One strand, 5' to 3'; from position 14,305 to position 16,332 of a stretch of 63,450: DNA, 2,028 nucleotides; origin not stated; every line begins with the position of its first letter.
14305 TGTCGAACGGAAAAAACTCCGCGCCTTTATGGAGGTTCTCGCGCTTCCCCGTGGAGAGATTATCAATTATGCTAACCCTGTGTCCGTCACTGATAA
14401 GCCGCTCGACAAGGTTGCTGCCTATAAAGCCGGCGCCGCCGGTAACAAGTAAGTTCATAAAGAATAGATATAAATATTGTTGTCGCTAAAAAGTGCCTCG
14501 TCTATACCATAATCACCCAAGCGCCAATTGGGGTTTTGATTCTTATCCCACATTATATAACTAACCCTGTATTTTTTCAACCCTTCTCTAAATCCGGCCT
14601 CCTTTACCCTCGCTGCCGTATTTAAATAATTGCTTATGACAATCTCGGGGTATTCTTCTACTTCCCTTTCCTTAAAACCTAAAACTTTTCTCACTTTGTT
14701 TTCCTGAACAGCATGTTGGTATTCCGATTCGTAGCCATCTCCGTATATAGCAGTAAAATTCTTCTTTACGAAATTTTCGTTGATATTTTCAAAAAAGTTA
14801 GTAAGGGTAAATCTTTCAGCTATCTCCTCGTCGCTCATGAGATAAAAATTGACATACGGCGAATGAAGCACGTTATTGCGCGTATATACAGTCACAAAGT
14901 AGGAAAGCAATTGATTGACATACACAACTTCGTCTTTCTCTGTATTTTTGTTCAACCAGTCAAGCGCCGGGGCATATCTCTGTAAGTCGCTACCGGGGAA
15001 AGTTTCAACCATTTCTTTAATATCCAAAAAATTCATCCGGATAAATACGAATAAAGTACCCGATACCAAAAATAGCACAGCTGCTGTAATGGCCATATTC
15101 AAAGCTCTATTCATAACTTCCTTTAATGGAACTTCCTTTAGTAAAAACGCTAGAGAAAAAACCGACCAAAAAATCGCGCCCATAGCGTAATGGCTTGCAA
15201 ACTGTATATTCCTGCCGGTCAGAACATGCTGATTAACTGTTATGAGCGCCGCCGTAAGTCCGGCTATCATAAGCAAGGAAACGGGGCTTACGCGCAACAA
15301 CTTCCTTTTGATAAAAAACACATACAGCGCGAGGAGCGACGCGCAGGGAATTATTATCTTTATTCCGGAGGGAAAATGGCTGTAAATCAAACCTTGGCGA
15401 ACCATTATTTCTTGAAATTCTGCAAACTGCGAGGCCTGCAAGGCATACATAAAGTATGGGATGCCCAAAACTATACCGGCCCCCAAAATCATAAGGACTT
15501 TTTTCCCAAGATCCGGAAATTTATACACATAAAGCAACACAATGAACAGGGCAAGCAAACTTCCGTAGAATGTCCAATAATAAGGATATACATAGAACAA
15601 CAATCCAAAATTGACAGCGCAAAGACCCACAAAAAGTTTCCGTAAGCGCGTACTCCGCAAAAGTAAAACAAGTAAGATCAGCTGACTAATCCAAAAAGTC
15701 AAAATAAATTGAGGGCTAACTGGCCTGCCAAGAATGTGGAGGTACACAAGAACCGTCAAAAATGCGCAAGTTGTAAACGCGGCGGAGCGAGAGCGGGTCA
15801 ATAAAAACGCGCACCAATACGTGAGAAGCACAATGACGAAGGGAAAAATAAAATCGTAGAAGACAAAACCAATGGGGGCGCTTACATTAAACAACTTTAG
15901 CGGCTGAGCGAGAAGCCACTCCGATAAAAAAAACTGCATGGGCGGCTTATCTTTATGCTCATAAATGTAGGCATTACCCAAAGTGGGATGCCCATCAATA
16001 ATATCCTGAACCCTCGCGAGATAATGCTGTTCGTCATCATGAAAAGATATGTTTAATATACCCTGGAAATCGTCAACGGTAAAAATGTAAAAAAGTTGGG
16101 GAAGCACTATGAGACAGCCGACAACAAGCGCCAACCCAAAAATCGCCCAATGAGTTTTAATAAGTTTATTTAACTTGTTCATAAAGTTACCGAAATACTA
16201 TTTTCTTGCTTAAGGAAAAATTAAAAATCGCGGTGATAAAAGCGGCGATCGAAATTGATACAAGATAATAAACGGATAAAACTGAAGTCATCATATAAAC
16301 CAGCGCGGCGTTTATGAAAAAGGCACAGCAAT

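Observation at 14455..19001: Duplicated module: AsnB-type amidotransferase, Methyltransf_11 methyltransferase, ~575-aa polytopic membrane protein (second copy at 48538-53832)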

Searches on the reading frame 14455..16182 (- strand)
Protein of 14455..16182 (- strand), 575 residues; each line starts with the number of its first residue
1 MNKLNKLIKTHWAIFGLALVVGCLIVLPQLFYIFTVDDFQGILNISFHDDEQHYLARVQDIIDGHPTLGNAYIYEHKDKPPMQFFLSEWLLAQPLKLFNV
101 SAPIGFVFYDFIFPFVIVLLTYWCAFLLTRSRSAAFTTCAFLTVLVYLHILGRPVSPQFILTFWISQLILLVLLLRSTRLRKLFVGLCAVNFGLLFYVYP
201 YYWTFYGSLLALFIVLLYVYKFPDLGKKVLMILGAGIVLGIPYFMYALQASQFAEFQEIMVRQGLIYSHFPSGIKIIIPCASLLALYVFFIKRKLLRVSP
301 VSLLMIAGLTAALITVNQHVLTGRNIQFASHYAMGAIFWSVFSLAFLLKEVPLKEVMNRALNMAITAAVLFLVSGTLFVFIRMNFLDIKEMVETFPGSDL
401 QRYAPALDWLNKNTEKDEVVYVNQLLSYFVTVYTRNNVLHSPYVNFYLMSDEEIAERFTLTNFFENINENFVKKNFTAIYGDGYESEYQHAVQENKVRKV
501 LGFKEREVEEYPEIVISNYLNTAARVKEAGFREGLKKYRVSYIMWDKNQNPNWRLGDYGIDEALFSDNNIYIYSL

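Call 6: search_protein_families(library=pfam, proteins=[window:14455-16182:-], max_evalue=0.1)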
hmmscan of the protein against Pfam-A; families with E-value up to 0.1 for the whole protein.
window:14455-16182:- (575 aa): 1 family
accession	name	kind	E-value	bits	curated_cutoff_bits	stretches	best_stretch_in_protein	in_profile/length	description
PF16157.10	DUF4865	-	0.078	13.4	26.7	0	427-491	40-104/183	Domain of unknown function (DUF4865)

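Call 10: find_homologous_proteins(query=window:14455-16182:-)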
Query window:14455-16182:- (575 aa): 40 proteins with E <= 0.001 among 8000 candidates.
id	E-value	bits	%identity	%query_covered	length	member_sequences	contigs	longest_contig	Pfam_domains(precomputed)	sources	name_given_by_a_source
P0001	0.0e+0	1292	100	100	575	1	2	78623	-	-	-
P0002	2.2e-220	751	57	99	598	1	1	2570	-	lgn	-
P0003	7.0e-128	446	41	99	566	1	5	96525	-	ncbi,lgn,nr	ncbi:MAG: hypothetical protein HYW79_02355 [Parcubacteria group bacterium]|nr:hypothetical protein [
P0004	1.6e-120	422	39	99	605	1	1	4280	-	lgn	-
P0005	1.2e-118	416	40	95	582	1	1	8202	-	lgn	-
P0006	6.3e-118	413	39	99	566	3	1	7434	-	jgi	-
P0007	1.8e-117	412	38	100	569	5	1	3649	-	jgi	-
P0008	2.7e-117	411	39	99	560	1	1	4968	-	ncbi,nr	ncbi:MAG: hypothetical protein Q8N88_04130 [Nanoarchaeota archaeon]|nr:hypothetical protein [Nanoarc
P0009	2.5e-116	408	40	99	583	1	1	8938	-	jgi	-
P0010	6.8e-116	406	40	95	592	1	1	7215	-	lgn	-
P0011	3.1e-115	404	38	99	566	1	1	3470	-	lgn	-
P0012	4.3e-115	404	38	99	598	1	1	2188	-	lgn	-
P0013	9.0e-114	399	40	94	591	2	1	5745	-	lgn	-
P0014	2.9e-113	398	39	96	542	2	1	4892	-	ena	-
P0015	1.2e-107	379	36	99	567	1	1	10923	-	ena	-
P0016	4.4e-106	374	39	95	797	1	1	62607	PF13641.13,PF00535.33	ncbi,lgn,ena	-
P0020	1.7e-101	359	36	99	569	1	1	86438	-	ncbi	-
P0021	4.1e-101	358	34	100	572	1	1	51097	-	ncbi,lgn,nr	ncbi:MAG: hypothetical protein Q8P32_02480 [Candidatus Komeilibacteria bacterium]|nr:hypothetical pr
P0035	4.7e-84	301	35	99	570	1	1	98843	-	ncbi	-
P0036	2.1e-67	246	30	97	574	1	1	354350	-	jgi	jgi:hypothetical protein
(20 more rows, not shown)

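Call 12: search_protein_families(library=ncbifam, proteins=[window:14455-16182:-], max_evalue=0.1)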
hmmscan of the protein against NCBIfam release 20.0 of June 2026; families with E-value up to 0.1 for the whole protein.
window:14455-16182:- (575 aa): 0 families

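Call 15: find_encoding_contigs(protein=P0003, flank=10000, max_places=2)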
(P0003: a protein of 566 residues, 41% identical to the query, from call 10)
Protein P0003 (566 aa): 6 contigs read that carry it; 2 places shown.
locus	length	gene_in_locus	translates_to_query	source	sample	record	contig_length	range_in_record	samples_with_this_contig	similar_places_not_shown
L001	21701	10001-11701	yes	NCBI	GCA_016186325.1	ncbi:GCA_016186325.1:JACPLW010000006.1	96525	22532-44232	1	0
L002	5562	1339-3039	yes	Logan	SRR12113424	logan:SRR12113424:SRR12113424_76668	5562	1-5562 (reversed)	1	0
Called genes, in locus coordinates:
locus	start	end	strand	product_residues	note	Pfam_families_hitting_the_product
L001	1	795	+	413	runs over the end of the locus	PF08421:Methyltransf_13, PF13489:Methyltransf_23, PF08241:Methyltransf_11 (weak), PF08242:Methyltransf_12 (weak), PF08484:Methyltransf_14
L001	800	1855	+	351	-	PF01073:3Beta_HSD, PF01370:Epimerase, PF02719:Polysacc_synt_2, PF04321:RmlD_sub_bind, PF07993:NAD_binding_4, PF16363:GDP_Man_Dehyd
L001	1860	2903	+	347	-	PF01073:3Beta_HSD, PF01370:Epimerase, PF02719:Polysacc_synt_2 (faint), PF04321:RmlD_sub_bind, PF05368:NmrA (faint), PF07993:NAD_binding_4 (faint), PF16363:GDP_Man_Dehyd, PF13460:NAD_binding_10 (weak)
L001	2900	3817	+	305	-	PF01370:Epimerase, PF04321:RmlD_sub_bind, PF16363:GDP_Man_Dehyd, PF02719:Polysacc_synt_2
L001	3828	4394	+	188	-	-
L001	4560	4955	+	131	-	PF05523:FdtA (weak)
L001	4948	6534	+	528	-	PF13231:PMT_2 (weak)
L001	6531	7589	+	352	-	PF00534:Glycos_transf_1, PF13692:Glyco_trans_1_4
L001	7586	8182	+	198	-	PF08241:Methyltransf_11, PF13649:Methyltransf_25 (weak)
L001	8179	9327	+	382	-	PF13439:Glyco_transf_4 (weak), PF00534:Glycos_transf_1, PF13692:Glyco_trans_1_4, PF13524:Glyco_trans_1_2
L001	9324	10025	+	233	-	PF00535:Glycos_transf_2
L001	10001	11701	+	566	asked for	-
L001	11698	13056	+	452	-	PF13231:PMT_2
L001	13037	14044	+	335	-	PF01370:Epimerase, PF04321:RmlD_sub_bind (faint), PF16363:GDP_Man_Dehyd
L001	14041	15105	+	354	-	PF13477:Glyco_trans_4_2 (faint), PF13579:Glyco_trans_4_4 (faint), PF13439:Glyco_transf_4, PF20706:GT4-conflict, PF00534:Glycos_transf_1, PF13692:Glyco_trans_1_4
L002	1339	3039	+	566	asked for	-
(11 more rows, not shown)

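Call 16: find_encoding_contigs(protein=P0016, flank=10000, max_places=2)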
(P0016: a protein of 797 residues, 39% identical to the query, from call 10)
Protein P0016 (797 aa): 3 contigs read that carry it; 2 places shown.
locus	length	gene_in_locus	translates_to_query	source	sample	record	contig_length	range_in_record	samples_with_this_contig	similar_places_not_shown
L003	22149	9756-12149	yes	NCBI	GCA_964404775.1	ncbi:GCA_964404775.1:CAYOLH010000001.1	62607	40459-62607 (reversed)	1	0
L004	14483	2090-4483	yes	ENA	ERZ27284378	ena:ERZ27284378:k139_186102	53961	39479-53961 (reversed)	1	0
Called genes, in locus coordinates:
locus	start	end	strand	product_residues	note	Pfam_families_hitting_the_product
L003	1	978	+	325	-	?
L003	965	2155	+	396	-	PF13439:Glyco_transf_4 (weak), PF13579:Glyco_trans_4_4 (weak), PF20706:GT4-conflict, PF00534:Glycos_transf_1, PF13692:Glyco_trans_1_4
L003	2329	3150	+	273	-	-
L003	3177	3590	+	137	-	-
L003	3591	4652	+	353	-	-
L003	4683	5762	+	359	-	PF00534:Glycos_transf_1, PF13692:Glyco_trans_1_4, PF13524:Glyco_trans_1_2 (weak)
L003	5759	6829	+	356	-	PF00534:Glycos_transf_1, PF13692:Glyco_trans_1_4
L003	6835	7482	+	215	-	PF13489:Methyltransf_23, PF05219:DREV (weak), PF07021:MetW, PF13847:Methyltransf_31, PF08241:Methyltransf_11, PF08242:Methyltransf_12, PF13649:Methyltransf_25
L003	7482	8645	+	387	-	PF00534:Glycos_transf_1, PF13692:Glyco_trans_1_4, PF13524:Glyco_trans_1_2 (weak)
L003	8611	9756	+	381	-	PF13439:Glyco_transf_4 (faint), PF00534:Glycos_transf_1, PF13692:Glyco_trans_1_4, PF13524:Glyco_trans_1_2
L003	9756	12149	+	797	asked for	PF00535:Glycos_transf_2, PF13641:Glyco_tranf_2_3 (weak)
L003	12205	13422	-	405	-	PF08421:Methyltransf_13, PF13489:Methyltransf_23, PF08242:Methyltransf_12 (weak), PF08484:Methyltransf_14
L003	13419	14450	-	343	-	PF01408:GFO_IDH_MocA, PF02894:GFO_IDH_MocA_C, PF22725:GFO_IDH_MocA_C3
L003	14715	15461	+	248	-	-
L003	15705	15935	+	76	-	PF09997:DUF2238 (weak)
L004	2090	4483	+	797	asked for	PF00535:Glycos_transf_2, PF13641:Glyco_tranf_2_3 (weak)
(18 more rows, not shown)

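Call 19: find_encoding_contigs(protein=P0020, flank=8000, max_places=1)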
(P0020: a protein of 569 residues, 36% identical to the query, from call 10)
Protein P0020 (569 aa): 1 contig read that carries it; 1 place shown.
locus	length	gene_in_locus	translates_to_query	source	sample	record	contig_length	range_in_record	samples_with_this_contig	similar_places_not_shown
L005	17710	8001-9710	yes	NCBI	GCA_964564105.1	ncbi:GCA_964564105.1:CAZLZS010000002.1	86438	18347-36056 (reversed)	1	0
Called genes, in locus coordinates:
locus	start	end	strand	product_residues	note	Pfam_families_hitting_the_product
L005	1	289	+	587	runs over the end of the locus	-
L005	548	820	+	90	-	-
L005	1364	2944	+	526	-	PF02534:T4SS-DNA_transf (weak), PF10412:TrwB_AAD_bind, PF12696:TraG-D_C (weak)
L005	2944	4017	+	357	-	PF13439:Glyco_transf_4, PF13579:Glyco_trans_4_4, PF20706:GT4-conflict, PF00534:Glycos_transf_1, PF13692:Glyco_trans_1_4, PF13524:Glyco_trans_1_2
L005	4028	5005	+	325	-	PF13439:Glyco_transf_4 (faint)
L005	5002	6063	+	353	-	PF13439:Glyco_transf_4, PF20706:GT4-conflict, PF00534:Glycos_transf_1, PF13692:Glyco_trans_1_4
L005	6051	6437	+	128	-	PF04138:GtrA_DPMS_TM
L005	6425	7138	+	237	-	PF00535:Glycos_transf_2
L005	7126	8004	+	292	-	PF13489:Methyltransf_23, PF13847:Methyltransf_31 (faint), PF08241:Methyltransf_11, PF08242:Methyltransf_12, PF13649:Methyltransf_25 (weak)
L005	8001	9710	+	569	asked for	-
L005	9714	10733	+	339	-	PF00534:Glycos_transf_1, PF13692:Glyco_trans_1_4, PF13524:Glyco_trans_1_2 (weak)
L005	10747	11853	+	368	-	PF00534:Glycos_transf_1, PF13692:Glyco_trans_1_4, PF13524:Glyco_trans_1_2 (weak)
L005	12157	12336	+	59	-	-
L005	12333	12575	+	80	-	-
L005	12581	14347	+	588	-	PF02543:Carbam_trans_N, PF16861:Carbam_trans_C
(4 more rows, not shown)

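Call 20: find_encoding_contigs(protein=P0035, flank=8000, max_places=1)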
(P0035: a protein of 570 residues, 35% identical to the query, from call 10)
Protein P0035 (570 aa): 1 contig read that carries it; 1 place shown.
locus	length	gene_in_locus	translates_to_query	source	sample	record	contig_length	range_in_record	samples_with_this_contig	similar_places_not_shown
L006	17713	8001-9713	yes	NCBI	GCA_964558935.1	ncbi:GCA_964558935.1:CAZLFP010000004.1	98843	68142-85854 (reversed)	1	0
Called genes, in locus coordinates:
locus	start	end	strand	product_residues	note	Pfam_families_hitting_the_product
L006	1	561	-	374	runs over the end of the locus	PF13477:Glyco_trans_4_2, PF13439:Glyco_transf_4, PF13579:Glyco_trans_4_4, PF00534:Glycos_transf_1, PF13692:Glyco_trans_1_4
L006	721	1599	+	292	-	PF03721:UDPG_MGDP_dh_N, PF00984:UDPG_MGDP_dh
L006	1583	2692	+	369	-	PF13439:Glyco_transf_4, PF13579:Glyco_trans_4_4, PF00534:Glycos_transf_1, PF13692:Glyco_trans_1_4, PF13524:Glyco_trans_1_2, PF20706:GT4-conflict (weak)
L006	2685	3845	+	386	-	PF13439:Glyco_transf_4, PF20706:GT4-conflict (weak), PF00534:Glycos_transf_1, PF13692:Glyco_trans_1_4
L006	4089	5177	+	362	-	PF13439:Glyco_transf_4, PF13579:Glyco_trans_4_4 (weak), PF20706:GT4-conflict (weak), PF00534:Glycos_transf_1, PF13692:Glyco_trans_1_4, PF13524:Glyco_trans_1_2 (weak)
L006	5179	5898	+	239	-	PF00535:Glycos_transf_2, PF13641:Glyco_tranf_2_3 (weak)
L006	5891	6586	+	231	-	PF13489:Methyltransf_23, PF05175:MTS (weak), PF13847:Methyltransf_31, PF08241:Methyltransf_11, PF08242:Methyltransf_12, PF13649:Methyltransf_25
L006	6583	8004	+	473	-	PF02310:B12-binding, PF04055:Radical_SAM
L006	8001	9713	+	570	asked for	-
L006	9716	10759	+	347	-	PF00534:Glycos_transf_1, PF13692:Glyco_trans_1_4, PF13524:Glyco_trans_1_2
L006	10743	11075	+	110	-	-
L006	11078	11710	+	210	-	PF13489:Methyltransf_23 (faint), PF08241:Methyltransf_11 (weak)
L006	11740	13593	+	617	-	PF13522:GATase_6, PF13537:GATase_7, PF00733:Asn_synthase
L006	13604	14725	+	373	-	PF13439:Glyco_transf_4, PF00534:Glycos_transf_1, PF13692:Glyco_trans_1_4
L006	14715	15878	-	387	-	PF04464:Glyphos_transf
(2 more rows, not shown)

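Call 21: find_encoding_contigs(protein=P0036, flank=8000, max_places=1)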
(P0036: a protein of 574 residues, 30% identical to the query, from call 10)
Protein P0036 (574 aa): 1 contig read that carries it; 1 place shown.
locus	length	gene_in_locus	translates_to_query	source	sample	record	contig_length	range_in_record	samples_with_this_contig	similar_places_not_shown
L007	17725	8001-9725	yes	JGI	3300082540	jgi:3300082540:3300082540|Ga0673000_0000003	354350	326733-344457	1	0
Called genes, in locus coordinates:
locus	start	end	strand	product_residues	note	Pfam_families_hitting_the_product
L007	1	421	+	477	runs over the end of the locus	PF13231:PMT_2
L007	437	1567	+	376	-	PF01073:3Beta_HSD (faint), PF01370:Epimerase, PF02719:Polysacc_synt_2, PF07993:NAD_binding_4, PF16363:GDP_Man_Dehyd, PF04321:RmlD_sub_bind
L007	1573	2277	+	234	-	PF00535:Glycos_transf_2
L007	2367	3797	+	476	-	PF00054:Laminin_G_1 (faint), PF13385:Laminin_G_3, PF02210:Laminin_G_2 (weak)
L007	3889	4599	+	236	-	PF13489:Methyltransf_23, PF08241:Methyltransf_11, PF08242:Methyltransf_12, PF13649:Methyltransf_25 (weak)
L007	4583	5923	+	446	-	PF13231:PMT_2 (weak)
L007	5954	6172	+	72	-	-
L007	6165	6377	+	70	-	PF07927:HicA_toxin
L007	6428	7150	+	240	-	PF13641:Glyco_tranf_2_3 (weak), PF00535:Glycos_transf_2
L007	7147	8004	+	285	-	PF13489:Methyltransf_23, PF08241:Methyltransf_11, PF08242:Methyltransf_12, PF13649:Methyltransf_25 (weak), PF13847:Methyltransf_31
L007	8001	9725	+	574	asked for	-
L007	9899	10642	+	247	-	PF00535:Glycos_transf_2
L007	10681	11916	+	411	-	PF08421:Methyltransf_13, PF13489:Methyltransf_23, PF13847:Methyltransf_31 (faint), PF08241:Methyltransf_11 (weak), PF08242:Methyltransf_12, PF13649:Methyltransf_25 (weak), PF08484:Methyltransf_14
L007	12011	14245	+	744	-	PF04932:Wzy_C, PF13428:TPR_14 (faint), PF23914:TPR_CcmH_CycH (faint), PF13424:TPR_12 (faint), PF14559:TPR_19 (faint)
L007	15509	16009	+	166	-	PF20803:PaaX_M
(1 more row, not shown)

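Call 22: find_encoding_contigs(protein=P0021, flank=8000, max_places=1)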
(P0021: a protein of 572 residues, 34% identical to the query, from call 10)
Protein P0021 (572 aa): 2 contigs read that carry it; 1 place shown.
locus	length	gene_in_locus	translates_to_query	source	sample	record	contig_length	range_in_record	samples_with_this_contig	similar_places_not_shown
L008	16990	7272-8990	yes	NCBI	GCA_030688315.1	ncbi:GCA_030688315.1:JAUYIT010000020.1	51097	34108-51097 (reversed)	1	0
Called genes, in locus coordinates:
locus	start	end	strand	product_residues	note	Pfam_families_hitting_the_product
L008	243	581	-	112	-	PF22296:bAvd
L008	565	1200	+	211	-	-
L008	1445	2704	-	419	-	PF01566:Nramp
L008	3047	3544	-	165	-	PF03449:GreA_GreB_N, PF01272:GreA_GreB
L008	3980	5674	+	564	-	PF00999:Na_H_Exchanger, PF02254:TrkA_N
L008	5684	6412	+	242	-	PF00535:Glycos_transf_2, PF13641:Glyco_tranf_2_3 (weak)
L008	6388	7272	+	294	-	PF13489:Methyltransf_23, PF08241:Methyltransf_11, PF08242:Methyltransf_12, PF13649:Methyltransf_25, PF13847:Methyltransf_31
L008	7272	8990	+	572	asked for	-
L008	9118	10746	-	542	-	PF05496:RuvB_N (weak), PF13177:DNA_pol3_delta2, PF00004:AAA, PF07728:AAA_5 (faint), PF21960:RCF1-5-like_lid (weak), PF22608:DNAX_ATPase_lid, PF12169:DNA_pol3_gamma3, PF20964:DnaX_C, +1 more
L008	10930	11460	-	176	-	-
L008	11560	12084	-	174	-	PF08242:Methyltransf_12 (weak)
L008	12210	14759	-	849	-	PF26449:DUF8128, PF01935:DUF87, PF02534:T4SS-DNA_transf (faint), PF10412:TrwB_AAD_bind, PF12696:TraG-D_C (weak)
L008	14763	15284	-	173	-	-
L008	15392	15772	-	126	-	-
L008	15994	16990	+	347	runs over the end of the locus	-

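Call 27: predict_structure(alignment_id=A1)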
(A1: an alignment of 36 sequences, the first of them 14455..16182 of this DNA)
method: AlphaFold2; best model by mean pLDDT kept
length: 575 residues; sequences in the alignment: 36
mean_pLDDT: 89.9   pTM: 0.89
mean pLDDT of the five models: 89.9, 89.7, 89.7, 88.5, 88.5
residues with pLDDT >= 90: 432; 70-90: 86; 50-70: 50; < 50: 7
segments of 3 or more residues with pLDDT < 50: 360-363
pLDDT, mean of each block of 10 residues (from residue 1): 86 96 90 89 76 92 85 90 82 96 94 97 97 94 88 85 97 95 98 93 95 98 98 98 91 92 90 88 95 95 98 93 81 93 93 59 51 61 54 61 96 97 94 96 91 97 97 94 91 93 95 96 97 96 97 95 96 96
secondary structure, 60 per line:
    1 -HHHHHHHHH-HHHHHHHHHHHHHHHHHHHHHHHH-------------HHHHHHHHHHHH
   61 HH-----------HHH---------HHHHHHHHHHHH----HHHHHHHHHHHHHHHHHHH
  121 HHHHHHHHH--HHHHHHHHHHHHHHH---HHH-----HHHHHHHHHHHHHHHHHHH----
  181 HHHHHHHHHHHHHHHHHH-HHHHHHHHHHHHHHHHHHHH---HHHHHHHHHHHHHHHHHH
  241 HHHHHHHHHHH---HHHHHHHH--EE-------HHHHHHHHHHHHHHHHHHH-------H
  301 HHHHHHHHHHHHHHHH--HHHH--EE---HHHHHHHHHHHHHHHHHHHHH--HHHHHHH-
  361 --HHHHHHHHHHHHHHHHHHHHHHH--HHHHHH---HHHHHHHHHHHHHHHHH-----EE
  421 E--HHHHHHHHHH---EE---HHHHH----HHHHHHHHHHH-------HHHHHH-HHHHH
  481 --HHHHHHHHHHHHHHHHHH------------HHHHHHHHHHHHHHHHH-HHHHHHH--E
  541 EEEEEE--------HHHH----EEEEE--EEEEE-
elements in order: H2-10 H12-35 H49-62 H86-97 H102-129 H132-146 H158-176 H181-198 H200-219 H223-251 H255-262 H274-292 H300-316 H319-322 H330-350 H353-359 H363-385 H388-393 H397-413 E419-421 H424-433 H442-446 H451-461 H469-474 H476-480 H483-500 H513-529 H531-537 E540-546 H555-558 E563-567 E570-574

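Call 29: search_solved_structures(query=A1, max_evalue=10)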
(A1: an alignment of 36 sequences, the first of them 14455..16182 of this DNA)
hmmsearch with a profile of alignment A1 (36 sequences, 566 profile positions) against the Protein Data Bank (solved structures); distinct sequences matched with E-value up to 10: 8.
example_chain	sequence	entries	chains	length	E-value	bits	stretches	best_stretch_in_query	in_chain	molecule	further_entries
6m0r_M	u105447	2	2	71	0.076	14.8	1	326-376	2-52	V-type proton ATPase subunit e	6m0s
5vox_c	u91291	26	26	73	0.081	14.7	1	326-376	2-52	V-type proton ATPase subunit e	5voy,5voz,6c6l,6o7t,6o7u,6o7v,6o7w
6v36_A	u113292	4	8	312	0.63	11.7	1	266-347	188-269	Potassium channel subfamily K member 2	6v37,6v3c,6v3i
8ue2_A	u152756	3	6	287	1.1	10.9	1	266-347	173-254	Potassium channel subfamily K member 2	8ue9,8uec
8f5h_A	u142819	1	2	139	2.4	9.8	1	453-530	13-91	S2hlx_EX_19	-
4fr2_A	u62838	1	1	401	2.4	9.8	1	502-559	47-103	1,3-propanediol dehydrogenase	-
6cq6_A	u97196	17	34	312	2.9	9.5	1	266-347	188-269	Potassium channel subfamily K member 2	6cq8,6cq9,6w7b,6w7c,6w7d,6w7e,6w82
8uf6_A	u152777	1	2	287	7.1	8.2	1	266-347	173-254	Potassium channel subfamily K member 2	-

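Call 30: fold_search(model_id=the predicted structure, library=pdb)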
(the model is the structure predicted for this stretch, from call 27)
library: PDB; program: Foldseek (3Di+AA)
matches with E <= 10: 241; with E <= 0.001: 23
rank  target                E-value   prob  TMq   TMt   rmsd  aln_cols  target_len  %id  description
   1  8agb_A                3.9e-07  1.00  0.48  0.44  14.9       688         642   13  Structure of yeast oligosaccharylransferase complex with lipid-linked oligosaccharide bound (released 2022-12-07)
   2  7oci_F                2.8e-06  1.00  0.49  0.45  11.6       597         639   12  Cryo-EM structure of yeast Ost6p containing oligosaccharyltransferase complex (released 2022-02-16)
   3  8age_A                3.3e-06  1.00  0.48  0.44  13.5       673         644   12  Structure of yeast oligosaccharylransferase complex with acceptor peptide bound (released 2022-12-07)
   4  7zli_A                5.4e-06  1.00  0.47  0.42  10.4       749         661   10  Cryo-EM structure of C-mannosyltransferase CeDPY19, in complex with Dol25-P-Man and bound to CMT2-Fab and anti-Fab nan (released 2023-01-11)
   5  6c26_A                1.4e-05  1.00  0.44  0.40  12.9       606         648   12  The Cryo-EM structure of a eukaryotic oligosaccharyl transferase complex (released 2018-01-31)
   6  7zlg_A                1.4e-05  1.00  0.48  0.43  10.9       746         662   10  Cryo-EM structure of C-mannosyltransferase CeDPY19, in complex with acceptor peptide and bound to CMT2-Fab and anti-Fa (released 2023-01-11)
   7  7zlh_A                2.3e-05  1.00  0.46  0.42  11.3       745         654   11  Cryo-EM structure of C-mannosyltransferase CeDPY19, in apo state, bound to CMT2-Fab and anti-Fab nanobody (released 2023-01-11)
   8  7e9s_A                2.8e-05  1.00  0.47  0.33  10.8       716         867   11  Archaeal oligosaccharyltransferase AglB from Archaeoglobus fulgidus in complex with an inhibitory peptide and a dolich (released 2021-09-08)
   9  3waj                  3.1e-05  1.00  0.41  0.32  12.8       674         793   12  Crystal structure of the Archaeoglobus fulgidus oligosaccharyltransferase (O29867_ARCFU) complex with Zn and sulfate (released 2013-10-30)
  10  6gxc_A                3.4e-05  1.00  0.47  0.40  13.3       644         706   12  Bacterial oligosaccharyltransferase PglB in complex with an inhibitory peptide and a reactive lipid-linked oligosaccha (released 2018-11-14)
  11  6ezn_F                4.0e-05  1.00  0.49  0.44  11.5       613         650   13  Cryo-EM structure of the yeast oligosaccharyltransferase (OST) complex (released 2018-01-17)
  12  6s7o_A                5.2e-05  1.00  0.48  0.43  12.4       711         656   11  Cryo-EM structure of human oligosaccharyltransferase complex OST-A (released 2019-12-18)
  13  5gmy_A                5.4e-05  1.00  0.48  0.35   9.9       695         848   12  Crystal structure of the Archaeoglobus fulgidus oligosaccharyltransferase (O29867_ARCFU) tethered with an acceptor pep (released 2017-02-01)
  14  6s7t_A                6.1e-05  1.00  0.42  0.35  10.0       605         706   11  Cryo-EM structure of human oligosaccharyltransferase complex OST-B (released 2019-12-18)
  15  8b6l_I                7.3e-05  1.00  0.46  0.40  10.8       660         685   11  Subtomogram average of the human Sec61-TRAP-OSTA-translocon (released 2022-12-07)
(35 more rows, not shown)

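Call 34: search_protein_families(library=pfam, alignment_id=A1, max_evalue=0.05)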
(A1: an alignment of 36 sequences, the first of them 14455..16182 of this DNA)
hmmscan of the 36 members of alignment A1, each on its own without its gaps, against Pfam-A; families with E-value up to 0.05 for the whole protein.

A. member 1, window:14455-16182:- (575 aa): 0 families

B. families by the number of members that match (of 36 scanned): 5 families
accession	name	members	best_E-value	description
PF13231.12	PMT_2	2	0.0031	Dolichyl-phosphate-mannose-protein mannosyltransferase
PF16157.10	DUF4865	2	0.014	Domain of unknown function (DUF4865)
PF11992.13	TgpA_N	1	0.01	TgpA N-terminal domain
PF00895.25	ATP-synt_8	1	0.029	ATP synthase protein 8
PF11694.13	DUF3290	1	0.044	Protein of unknown function (DUF3290)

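Call 55: search_solved_structures(query=L008:5684-6412:+, max_evalue=0.00001)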
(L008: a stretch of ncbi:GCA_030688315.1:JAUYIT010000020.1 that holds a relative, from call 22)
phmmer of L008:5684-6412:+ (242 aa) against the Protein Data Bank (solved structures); distinct sequences matched with E-value up to 0.00001: 2.
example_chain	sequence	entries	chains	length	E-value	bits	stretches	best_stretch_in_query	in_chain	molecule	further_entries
5mlz_A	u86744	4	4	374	3.2e-30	108.8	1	10-235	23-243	Dolichol monophosphate mannose synthase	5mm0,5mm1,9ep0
9hwj_A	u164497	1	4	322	1.3e-06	31.5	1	8-138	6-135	Undecaprenyl-phosphate 4-deoxy-4-formamido-L-arabinose transferase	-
